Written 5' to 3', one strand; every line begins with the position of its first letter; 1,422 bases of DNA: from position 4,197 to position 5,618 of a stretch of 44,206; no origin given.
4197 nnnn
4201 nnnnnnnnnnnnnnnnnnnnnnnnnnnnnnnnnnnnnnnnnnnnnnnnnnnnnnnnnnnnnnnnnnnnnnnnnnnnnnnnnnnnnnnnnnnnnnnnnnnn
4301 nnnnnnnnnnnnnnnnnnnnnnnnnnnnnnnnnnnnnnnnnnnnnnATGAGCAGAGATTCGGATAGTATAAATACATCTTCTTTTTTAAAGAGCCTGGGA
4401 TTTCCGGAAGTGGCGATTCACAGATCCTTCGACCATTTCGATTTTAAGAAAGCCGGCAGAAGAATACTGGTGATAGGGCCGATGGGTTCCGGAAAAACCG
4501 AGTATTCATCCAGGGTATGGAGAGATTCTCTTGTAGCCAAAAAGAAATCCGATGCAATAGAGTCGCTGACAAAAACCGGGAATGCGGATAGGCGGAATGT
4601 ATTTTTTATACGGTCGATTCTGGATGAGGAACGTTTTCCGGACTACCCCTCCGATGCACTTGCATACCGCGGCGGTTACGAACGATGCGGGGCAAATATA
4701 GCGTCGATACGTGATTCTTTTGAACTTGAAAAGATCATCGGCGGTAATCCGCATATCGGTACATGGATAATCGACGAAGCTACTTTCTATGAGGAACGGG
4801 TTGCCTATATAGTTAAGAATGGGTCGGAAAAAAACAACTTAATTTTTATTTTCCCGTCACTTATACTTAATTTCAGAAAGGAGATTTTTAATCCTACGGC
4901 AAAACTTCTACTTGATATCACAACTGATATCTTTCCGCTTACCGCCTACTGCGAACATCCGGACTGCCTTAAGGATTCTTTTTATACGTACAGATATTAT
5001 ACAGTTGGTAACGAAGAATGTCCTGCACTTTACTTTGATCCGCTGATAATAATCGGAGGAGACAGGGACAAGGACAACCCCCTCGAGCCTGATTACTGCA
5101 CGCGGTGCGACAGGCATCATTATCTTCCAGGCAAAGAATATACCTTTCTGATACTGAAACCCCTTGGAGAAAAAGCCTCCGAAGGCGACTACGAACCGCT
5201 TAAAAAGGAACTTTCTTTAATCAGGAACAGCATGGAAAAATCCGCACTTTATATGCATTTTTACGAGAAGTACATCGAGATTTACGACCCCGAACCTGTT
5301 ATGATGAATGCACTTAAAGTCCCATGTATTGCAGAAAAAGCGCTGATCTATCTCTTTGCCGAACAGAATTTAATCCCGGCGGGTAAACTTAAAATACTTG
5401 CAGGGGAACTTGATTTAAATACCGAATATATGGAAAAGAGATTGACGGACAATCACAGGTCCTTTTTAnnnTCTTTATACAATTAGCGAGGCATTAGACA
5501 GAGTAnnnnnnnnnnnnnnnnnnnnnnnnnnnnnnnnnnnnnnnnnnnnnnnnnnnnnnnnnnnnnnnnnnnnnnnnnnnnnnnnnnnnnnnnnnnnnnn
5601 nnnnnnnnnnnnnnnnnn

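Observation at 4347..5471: Divergent TK1-like thymidine kinase with an insertion and a 120-aa C-terminal extension, translationally coupled to an RND exporter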

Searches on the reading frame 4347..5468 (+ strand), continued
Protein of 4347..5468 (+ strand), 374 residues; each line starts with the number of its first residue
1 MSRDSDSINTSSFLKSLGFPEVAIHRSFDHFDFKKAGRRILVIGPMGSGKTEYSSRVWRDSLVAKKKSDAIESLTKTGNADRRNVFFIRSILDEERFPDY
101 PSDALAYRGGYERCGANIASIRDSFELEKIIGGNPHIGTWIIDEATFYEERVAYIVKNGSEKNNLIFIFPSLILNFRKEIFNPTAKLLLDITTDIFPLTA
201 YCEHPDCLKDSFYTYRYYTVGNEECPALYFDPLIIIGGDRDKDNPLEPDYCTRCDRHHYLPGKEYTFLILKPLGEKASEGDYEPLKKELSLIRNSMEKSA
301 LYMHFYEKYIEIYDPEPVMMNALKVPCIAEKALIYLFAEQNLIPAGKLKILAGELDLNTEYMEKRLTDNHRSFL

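Call 61: list_cluster_members(proteins=[P0287, P0288, P0297])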
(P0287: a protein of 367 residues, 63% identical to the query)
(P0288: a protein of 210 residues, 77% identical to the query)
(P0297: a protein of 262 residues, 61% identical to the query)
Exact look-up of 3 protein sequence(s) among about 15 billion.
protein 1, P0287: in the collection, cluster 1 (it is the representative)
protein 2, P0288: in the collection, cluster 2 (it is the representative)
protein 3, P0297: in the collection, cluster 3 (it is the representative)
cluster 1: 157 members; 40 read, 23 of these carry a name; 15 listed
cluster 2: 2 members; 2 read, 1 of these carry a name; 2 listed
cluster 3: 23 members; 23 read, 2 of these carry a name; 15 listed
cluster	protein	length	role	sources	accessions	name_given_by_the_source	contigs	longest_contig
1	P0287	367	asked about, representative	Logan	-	-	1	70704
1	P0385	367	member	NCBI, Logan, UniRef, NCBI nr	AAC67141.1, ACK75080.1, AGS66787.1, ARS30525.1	thymidine kinase [Borreliella burgdorferi] | thymidine kinase n=2 Tax=Borreliella burgdorferi TaxID=139 RepID=O51731_BORBU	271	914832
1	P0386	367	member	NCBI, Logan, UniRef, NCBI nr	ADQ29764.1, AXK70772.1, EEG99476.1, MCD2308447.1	thymidine kinase [Borreliella burgdorferi] | thymidine kinase n=1 Tax=Borreliella burgdorferi TaxID=139 RepID=UPI00016C55EF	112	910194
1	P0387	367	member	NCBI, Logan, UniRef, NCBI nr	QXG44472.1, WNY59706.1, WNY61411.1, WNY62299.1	thymidine kinase [Borreliella burgdorferi] | thymidine kinase n=1 Tax=Borreliella burgdorferi TaxID=139 RepID=UPI0004117FFC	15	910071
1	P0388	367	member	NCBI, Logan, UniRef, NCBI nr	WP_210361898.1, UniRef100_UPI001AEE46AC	thymidine kinase [Borreliella garinii] | thymidine kinase n=1 Tax=Borreliella garinii TaxID=29519 RepID=UPI001AEE46AC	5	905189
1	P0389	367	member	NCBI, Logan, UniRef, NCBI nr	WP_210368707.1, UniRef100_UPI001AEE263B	thymidine kinase [Borreliella garinii] | thymidine kinase n=1 Tax=Borreliella garinii TaxID=29519 RepID=UPI001AEE263B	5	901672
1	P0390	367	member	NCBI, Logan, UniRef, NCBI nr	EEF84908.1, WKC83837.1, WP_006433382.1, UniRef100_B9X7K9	thymidine kinase [Borreliella spielmanii] | thymidine kinase n=1 Tax=Borreliella spielmanii A14S TaxID=498742 RepID=B9X7K9_9SPIR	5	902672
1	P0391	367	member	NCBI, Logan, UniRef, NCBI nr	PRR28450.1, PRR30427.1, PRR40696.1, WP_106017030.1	thymidine kinase [Borreliella burgdorferi] | thymidine kinase n=1 Tax=Borreliella burgdorferi TaxID=139 RepID=UPI000D03D1F1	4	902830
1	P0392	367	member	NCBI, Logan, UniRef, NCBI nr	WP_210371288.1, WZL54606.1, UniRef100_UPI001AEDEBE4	thymidine kinase [Borreliella garinii] | thymidine kinase n=1 Tax=Borreliella garinii TaxID=29519 RepID=UPI001AEDEBE4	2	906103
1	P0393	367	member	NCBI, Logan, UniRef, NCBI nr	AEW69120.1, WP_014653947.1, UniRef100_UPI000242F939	Tdk [Borreliella garinii BgVir] | thymidine kinase n=1 Tax=Borreliella garinii TaxID=29519 RepID=UPI000242F939 | thymidine kinase [Borreliella garinii]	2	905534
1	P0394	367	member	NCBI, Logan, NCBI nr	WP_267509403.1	thymidine kinase [Borreliella garinii]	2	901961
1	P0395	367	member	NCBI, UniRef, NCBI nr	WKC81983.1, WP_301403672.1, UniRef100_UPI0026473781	thymidine kinase [Borreliella tanukii] | thymidine kinase n=1 Tax=Borreliella tanukii TaxID=56146 RepID=UPI0026473781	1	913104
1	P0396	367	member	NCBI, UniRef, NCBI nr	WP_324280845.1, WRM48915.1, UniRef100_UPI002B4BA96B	thymidine kinase [Borreliella garinii] | thymidine kinase n=1 Tax=Borreliella garinii TaxID=29519 RepID=UPI002B4BA96B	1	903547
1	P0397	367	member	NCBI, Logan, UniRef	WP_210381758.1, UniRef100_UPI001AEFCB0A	thymidine kinase [Borreliella garinii] | thymidine kinase n=1 Tax=Borreliella garinii TaxID=29519 RepID=UPI001AEFCB0A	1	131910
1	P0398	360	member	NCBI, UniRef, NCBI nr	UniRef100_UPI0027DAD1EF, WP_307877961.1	thymidine kinase n=1 Tax=Borreliella garinii TaxID=29519 RepID=UPI0027DAD1EF | thymidine kinase [Borreliella garinii]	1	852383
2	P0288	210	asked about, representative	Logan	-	-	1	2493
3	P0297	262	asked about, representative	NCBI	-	-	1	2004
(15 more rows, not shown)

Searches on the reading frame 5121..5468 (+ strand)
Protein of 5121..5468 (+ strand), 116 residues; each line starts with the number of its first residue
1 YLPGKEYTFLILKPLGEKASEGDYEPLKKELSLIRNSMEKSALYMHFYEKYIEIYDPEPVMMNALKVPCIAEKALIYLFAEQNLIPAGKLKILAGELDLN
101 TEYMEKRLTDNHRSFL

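Call 34: search_protein_families(library=pfam, alignment_id=A3, max_evalue=1)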
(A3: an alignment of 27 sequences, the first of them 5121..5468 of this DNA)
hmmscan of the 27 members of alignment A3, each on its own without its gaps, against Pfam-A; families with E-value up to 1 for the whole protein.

A. member 1, window:5121-5468:+ (116 aa): 0 families

B. families by the number of members that match (of 27 scanned): 12 families
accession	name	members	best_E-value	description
PF04487.17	CITED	2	0.047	CITED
PF09061.11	Stirrup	1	0.0088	Stirrup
PF20529.3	DUF6744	1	0.015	Family of unknown function (DUF6744)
PF09553.16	RE_Eco47II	1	0.036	Eco47II restriction endonuclease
PF02334.22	RTP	1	0.038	Replication terminator protein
PF10581.15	Synapsin_N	1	0.039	Synapsin N-terminal region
PF22606.2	Cdc6-ORC-like_ATPase_lid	1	0.049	Cdc6/ORC-like, ATPase lid domain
PF21727.2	DUF6863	1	0.059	Family of unknown function (DUF6863)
PF10481.14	CENP-F_N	1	0.12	Cenp-F N-terminal domain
PF17765.7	MLTR_LBD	1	0.13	MmyB-like transcription regulator ligand binding domain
PF00194.26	Carb_anhydrase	1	0.16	Eukaryotic-type carbonic anhydrase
PF00046.35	Homeodomain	1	0.25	Homeodomain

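Call 35: search_solved_structures(query=A3, max_evalue=10, show_alignments=2)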
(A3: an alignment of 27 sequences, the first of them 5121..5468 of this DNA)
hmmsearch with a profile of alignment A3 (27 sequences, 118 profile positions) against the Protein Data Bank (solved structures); distinct sequences matched with E-value up to 10: 2.
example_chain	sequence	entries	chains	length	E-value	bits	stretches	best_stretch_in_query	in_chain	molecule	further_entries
9fqr_Km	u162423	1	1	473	0.25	14.7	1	27-107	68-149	Tubulin alpha-3 chain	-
3df8_A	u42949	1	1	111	0.37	14.1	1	2-61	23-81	possible HxlR family transcriptional factor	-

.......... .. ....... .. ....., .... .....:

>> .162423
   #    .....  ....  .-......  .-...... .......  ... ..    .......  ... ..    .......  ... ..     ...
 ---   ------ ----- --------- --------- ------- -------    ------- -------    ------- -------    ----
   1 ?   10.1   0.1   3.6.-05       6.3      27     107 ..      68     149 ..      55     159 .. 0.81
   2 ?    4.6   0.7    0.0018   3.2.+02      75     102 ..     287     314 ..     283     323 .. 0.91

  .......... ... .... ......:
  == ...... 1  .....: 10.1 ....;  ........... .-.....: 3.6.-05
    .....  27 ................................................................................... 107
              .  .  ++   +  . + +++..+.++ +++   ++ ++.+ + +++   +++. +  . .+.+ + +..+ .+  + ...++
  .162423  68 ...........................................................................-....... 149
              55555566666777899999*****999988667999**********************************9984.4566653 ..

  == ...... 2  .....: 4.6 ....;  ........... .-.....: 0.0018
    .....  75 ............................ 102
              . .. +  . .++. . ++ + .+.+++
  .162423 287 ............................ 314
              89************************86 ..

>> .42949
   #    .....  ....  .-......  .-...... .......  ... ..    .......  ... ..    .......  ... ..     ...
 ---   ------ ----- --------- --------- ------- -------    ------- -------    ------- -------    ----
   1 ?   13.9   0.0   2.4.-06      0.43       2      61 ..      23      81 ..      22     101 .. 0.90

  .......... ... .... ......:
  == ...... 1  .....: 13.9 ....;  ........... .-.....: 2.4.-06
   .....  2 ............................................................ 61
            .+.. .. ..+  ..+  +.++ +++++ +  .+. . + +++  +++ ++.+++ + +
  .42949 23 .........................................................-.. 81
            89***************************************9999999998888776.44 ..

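Call 37: predict_structure(alignment_id=A3)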
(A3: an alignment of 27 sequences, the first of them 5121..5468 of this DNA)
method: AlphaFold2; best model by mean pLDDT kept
length: 116 residues; sequences in the alignment: 27
mean_pLDDT: 88.2   pTM: 0.82
mean pLDDT of the five models: 88.2, 87.8, 86.7, 86.0, 85.7
residues with pLDDT >= 90: 73; 70-90: 35; 50-70: 8; < 50: 0
segments of 3 or more residues with pLDDT < 50: none
pLDDT, mean of each block of 10 residues (from residue 1): 77 95 96 94 88 74 83 94 93 95 91 72
secondary structure, 60 per line:
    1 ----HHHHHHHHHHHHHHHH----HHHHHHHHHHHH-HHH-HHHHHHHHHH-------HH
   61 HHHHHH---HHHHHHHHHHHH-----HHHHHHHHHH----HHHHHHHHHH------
elements in order: H5-20 H25-36 H42-51 H59-66 H70-81 H87-96 H101-110

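Call 77: fold_search(model_id=the predicted structure, library=pdb)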
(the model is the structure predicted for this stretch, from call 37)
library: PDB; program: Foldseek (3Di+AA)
matches with E <= 10: 13; with E <= 0.001: 0
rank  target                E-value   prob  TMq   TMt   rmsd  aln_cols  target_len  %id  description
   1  7y16_C                4.7e+00  0.03  0.24  0.20  15.7       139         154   15  Crystal structure of rRNA-processing protein Las1 (released 2023-06-14)
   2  6d8z_C                6.2e+00  0.02  0.18  0.09  13.3       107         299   14  Crystal Structure of the C-terminal Guanine Nucleotide Exchange Factor Module of Human Trio (released 2019-02-20)
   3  7spg                  6.6e+00  0.02  0.20  0.16  16.1       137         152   14  Crystal structure of sperm whale myoglobin variant sMb13(pCaaF) in space group P212121 (released 2022-06-01)
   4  1v75_A                6.9e+00  0.02  0.19  0.17  16.4       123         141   13  Crystal structure of hemoglobin D from the Aldabra giant tortoise (Geochelone gigantea) at 2.0 A resolution (released 2003-12-30)
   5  8t0f_A                7.3e+00  0.04  0.27  0.24  15.9       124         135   10  Crystal structure of the PEG10 promoter-bound ONECUT2 DNA-binding domain (released 2024-08-28)
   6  5wc9_A                8.1e+00  0.06  0.27  0.24  14.6        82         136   21  Human Pit-1 and 4xCATT DNA complex (released 2017-11-22)
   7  5ajd_G                8.1e+00  0.03  0.23  0.07  13.5       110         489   17  Not1 C-terminal domain in complex with Not4 (released 2015-04-29)
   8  1xzv_A                8.1e+00  0.02  0.19  0.16  15.5       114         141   16  T-to-THigh Quaternary Transitions in Human Hemoglobin: alphaP95A deoxy low-salt (released 2004-12-07)
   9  7spe                  8.1e+00  0.01  0.18  0.14  16.4       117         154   14  Crystal structure of sperm whale myoglobin variant sMb5(O2beY) (released 2022-06-01)
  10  9ddm_C                8.6e+00  0.01  0.17  0.11  21.6       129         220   17  E. coli TolAQR conformation I (released 2025-07-09)
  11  3p5q_A                9.1e+00  0.02  0.20  0.18  13.7       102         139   16  Ferric R-state human aquomethemoglobin (released 2011-06-08)
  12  5sw7_B                9.6e+00  0.02  0.19  0.16  15.0       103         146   14  Structure of the Human Hemoglobin Mutant Hb Providence (A-Gly-C:V1M; B,D:V1M,K82D; Ferrous, carbonmonoxy bound) (released 2016-08-31)
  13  7l75_A                9.6e+00  0.02  0.16  0.09  10.4        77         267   17  Crystal Structure of Peptidylprolyl Isomerase PrsA from Streptococcus mutans. (released 2021-12-01)
